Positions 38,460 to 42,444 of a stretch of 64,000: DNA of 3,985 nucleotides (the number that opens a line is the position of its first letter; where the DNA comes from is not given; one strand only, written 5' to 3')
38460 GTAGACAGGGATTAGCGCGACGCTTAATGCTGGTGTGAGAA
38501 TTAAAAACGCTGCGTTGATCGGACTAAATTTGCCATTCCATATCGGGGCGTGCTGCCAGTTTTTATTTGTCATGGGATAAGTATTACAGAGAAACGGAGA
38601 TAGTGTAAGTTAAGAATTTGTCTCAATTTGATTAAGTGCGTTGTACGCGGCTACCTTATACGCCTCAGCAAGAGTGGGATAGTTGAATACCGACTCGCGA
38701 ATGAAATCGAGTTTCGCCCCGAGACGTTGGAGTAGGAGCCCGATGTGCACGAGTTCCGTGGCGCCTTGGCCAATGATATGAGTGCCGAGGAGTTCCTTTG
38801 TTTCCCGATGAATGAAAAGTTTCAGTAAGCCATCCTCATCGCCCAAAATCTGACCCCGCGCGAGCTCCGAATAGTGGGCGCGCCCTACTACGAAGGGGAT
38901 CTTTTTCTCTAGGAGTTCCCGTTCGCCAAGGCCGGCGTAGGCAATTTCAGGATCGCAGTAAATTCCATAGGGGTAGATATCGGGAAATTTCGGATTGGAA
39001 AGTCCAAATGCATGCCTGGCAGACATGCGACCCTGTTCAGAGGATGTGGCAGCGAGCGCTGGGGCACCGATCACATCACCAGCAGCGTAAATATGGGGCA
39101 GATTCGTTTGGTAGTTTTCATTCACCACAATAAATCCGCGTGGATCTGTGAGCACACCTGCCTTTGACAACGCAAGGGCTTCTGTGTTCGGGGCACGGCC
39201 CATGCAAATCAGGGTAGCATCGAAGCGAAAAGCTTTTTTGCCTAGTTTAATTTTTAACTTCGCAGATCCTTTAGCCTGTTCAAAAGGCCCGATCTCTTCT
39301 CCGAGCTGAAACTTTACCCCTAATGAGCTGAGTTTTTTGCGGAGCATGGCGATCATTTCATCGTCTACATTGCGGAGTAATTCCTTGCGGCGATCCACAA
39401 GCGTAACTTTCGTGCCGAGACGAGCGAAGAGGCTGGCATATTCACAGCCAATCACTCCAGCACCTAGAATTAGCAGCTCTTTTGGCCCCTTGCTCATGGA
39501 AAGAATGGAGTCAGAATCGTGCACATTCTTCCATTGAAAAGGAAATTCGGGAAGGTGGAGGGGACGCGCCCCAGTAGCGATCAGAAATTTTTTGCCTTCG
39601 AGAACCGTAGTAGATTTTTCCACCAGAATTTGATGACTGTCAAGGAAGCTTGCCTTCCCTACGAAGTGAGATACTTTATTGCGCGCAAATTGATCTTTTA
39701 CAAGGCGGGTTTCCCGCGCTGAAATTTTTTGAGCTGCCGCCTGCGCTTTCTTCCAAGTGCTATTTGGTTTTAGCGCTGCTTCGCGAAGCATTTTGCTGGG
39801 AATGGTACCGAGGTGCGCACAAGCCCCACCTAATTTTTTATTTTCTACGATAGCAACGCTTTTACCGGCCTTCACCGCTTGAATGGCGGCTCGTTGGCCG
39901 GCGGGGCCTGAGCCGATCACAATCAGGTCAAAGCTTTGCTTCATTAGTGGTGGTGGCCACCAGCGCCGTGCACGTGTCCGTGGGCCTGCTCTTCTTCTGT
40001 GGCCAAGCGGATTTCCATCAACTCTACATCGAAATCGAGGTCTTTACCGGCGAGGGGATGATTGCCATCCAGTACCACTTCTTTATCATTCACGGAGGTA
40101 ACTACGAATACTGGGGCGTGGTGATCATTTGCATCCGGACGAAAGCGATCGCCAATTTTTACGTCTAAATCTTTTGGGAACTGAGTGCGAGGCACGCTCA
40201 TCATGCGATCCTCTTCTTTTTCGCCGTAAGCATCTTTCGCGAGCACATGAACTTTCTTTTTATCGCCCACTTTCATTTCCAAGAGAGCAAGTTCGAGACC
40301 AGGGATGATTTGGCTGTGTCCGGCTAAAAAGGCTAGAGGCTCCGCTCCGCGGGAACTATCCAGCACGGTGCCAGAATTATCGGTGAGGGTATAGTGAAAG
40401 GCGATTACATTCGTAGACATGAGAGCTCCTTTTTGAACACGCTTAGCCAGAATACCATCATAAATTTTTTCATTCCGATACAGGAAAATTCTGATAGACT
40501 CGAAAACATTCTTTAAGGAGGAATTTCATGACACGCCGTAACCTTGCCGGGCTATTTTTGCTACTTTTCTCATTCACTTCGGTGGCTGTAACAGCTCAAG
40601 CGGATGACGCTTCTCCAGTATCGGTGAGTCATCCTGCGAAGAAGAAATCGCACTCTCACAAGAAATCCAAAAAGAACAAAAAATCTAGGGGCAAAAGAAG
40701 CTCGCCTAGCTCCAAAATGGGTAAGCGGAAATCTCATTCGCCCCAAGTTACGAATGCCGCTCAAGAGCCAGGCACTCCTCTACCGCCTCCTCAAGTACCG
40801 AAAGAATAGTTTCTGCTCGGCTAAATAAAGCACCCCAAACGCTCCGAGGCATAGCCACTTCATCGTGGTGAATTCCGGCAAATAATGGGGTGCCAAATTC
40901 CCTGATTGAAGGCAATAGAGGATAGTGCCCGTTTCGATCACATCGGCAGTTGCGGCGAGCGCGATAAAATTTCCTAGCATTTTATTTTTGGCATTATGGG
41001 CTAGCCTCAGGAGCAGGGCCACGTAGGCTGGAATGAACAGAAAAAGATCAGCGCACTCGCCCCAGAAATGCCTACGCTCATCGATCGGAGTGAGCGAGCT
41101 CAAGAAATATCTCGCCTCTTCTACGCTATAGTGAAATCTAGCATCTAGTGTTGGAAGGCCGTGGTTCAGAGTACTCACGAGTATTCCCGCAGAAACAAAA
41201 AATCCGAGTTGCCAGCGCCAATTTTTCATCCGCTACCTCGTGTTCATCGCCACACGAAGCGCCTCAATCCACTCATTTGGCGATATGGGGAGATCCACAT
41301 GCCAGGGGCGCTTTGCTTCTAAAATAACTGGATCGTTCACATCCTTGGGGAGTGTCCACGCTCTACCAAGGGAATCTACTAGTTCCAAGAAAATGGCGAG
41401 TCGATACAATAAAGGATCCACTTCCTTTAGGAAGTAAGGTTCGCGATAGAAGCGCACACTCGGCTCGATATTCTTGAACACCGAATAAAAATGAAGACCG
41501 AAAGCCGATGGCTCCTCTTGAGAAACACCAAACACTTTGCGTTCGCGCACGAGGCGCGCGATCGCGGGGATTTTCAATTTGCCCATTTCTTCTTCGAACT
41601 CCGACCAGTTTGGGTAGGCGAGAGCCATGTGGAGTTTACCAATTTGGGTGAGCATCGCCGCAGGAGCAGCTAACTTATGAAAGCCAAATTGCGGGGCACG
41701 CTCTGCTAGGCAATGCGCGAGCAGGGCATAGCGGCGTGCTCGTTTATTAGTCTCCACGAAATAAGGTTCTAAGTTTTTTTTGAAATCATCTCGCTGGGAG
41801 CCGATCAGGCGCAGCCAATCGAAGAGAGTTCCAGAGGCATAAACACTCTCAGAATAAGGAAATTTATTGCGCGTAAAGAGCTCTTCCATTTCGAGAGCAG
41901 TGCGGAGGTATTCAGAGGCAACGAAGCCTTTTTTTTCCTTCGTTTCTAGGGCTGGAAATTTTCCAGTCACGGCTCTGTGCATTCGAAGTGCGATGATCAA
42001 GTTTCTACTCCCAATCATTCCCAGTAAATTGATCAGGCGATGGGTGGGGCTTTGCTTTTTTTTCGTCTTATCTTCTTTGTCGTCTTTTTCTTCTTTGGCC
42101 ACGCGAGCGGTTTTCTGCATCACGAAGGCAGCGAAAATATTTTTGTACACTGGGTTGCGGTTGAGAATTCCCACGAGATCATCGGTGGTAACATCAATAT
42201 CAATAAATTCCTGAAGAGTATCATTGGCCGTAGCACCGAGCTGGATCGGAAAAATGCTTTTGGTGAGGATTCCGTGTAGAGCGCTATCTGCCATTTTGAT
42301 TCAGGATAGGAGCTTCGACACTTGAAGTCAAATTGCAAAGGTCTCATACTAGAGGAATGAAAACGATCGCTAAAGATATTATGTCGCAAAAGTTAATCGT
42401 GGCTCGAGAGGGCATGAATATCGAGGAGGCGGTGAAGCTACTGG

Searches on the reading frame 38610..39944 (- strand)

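Call 47: search_protein_families(library=pfam, proteins=[window:38610-39944:-], max_evalue=0.0001)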
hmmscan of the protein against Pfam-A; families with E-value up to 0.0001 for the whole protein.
window:38610-39944:- (444 aa): 14 families
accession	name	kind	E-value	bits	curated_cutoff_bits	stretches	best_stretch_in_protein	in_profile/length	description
PF07992.20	Pyr_redox_2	-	4.1e-62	210.7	26.1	1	5-305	1-291/291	Pyridine nucleotide-disulphide oxidoreductase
PF02852.28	Pyr_redox_dim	-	7.4e-24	84.5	25.3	1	325-432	2-109/110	Pyridine nucleotide-disulphide oxidoreductase, dimerisation domain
PF00070.33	Pyr_redox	-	8.2e-21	74.8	22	1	157-227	2-72/82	Pyridine nucleotide-disulphide oxidoreductase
PF13738.12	Pyr_redox_3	-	2.4e-14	53.7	30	1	8-289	1-305/305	Pyridine nucleotide-disulphide oxidoreductase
PF12831.13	FAD_oxidored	-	2.7e-10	40.5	27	1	6-49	1-45/416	FAD dependent oxidoreductase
PF03486.20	HI0933_like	-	6.8e-10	39.2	50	0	6-37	2-33/244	HI0933-like protein Rossmann domain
PF01262.27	AlaDh_PNT_C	-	4.6e-09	36.4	23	1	154-199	28-73/214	Alanine dehydrogenase/PNT, C-terminal domain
PF01266.30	DAO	-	9.1e-09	35.7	27.9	0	6-43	1-40/353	FAD dependent oxidoreductase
PF02737.24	3HCDH_N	-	3.1e-08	34.2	22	1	159-207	4-52/180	3-hydroxyacyl-CoA dehydrogenase, NAD binding domain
PF00890.30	FAD_binding_2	-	7.3e-08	32.5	20.4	1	6-40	1-36/414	FAD binding domain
PF13450.12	NAD_binding_8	-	2.5e-07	31.3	21.9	0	9-43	1-36/68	NAD(P)-binding Rossmann-like domain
PF01134.28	GIDA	-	3.7e-07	30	22.1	0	6-50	1-43/391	Glucose inhibited division protein A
PF01494.25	FAD_binding_3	-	3.3e-05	23.7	22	0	157-190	4-37/349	FAD binding domain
PF02558.23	ApbA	-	8.9e-05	22.6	22.2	0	158-198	2-41/150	Ketopantoate reductase PanE/ApbA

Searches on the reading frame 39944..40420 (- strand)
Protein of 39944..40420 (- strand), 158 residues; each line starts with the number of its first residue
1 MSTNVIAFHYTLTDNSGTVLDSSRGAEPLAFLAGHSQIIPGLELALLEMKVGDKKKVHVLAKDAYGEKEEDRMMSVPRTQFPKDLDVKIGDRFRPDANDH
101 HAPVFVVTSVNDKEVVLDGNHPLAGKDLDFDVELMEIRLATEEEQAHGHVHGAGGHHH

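Call 47: search_protein_families(library=pfam, proteins=[window:39944-40420:-], max_evalue=0.0001)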
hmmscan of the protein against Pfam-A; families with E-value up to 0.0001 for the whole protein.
window:39944-40420:- (158 aa): 1 family
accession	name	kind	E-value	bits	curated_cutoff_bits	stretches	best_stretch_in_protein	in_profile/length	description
PF00254.34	FKBP_C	-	3e-15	56.7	21.1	1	4-71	9-77/94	FKBP-type peptidyl-prolyl cis-trans isomerase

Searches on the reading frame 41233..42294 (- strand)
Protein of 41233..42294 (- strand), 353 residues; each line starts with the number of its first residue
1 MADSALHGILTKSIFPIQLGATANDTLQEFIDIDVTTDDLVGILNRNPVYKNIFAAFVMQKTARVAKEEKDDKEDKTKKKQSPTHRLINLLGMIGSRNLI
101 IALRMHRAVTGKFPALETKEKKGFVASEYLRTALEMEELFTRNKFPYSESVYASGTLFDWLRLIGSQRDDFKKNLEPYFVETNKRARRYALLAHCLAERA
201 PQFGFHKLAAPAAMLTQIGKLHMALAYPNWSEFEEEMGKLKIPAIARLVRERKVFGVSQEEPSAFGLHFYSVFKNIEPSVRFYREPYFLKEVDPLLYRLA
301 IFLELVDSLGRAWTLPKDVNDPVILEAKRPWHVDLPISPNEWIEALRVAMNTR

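Call 47: search_protein_families(library=pfam, proteins=[window:41233-42294:-], max_evalue=0.0001)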
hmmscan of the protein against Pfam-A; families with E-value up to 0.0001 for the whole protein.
window:41233-42294:- (353 aa): 1 family
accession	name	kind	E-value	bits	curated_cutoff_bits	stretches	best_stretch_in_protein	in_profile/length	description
PF08668.18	HDOD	-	1.5e-05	25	22.9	0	181-261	94-171/196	HDOD domain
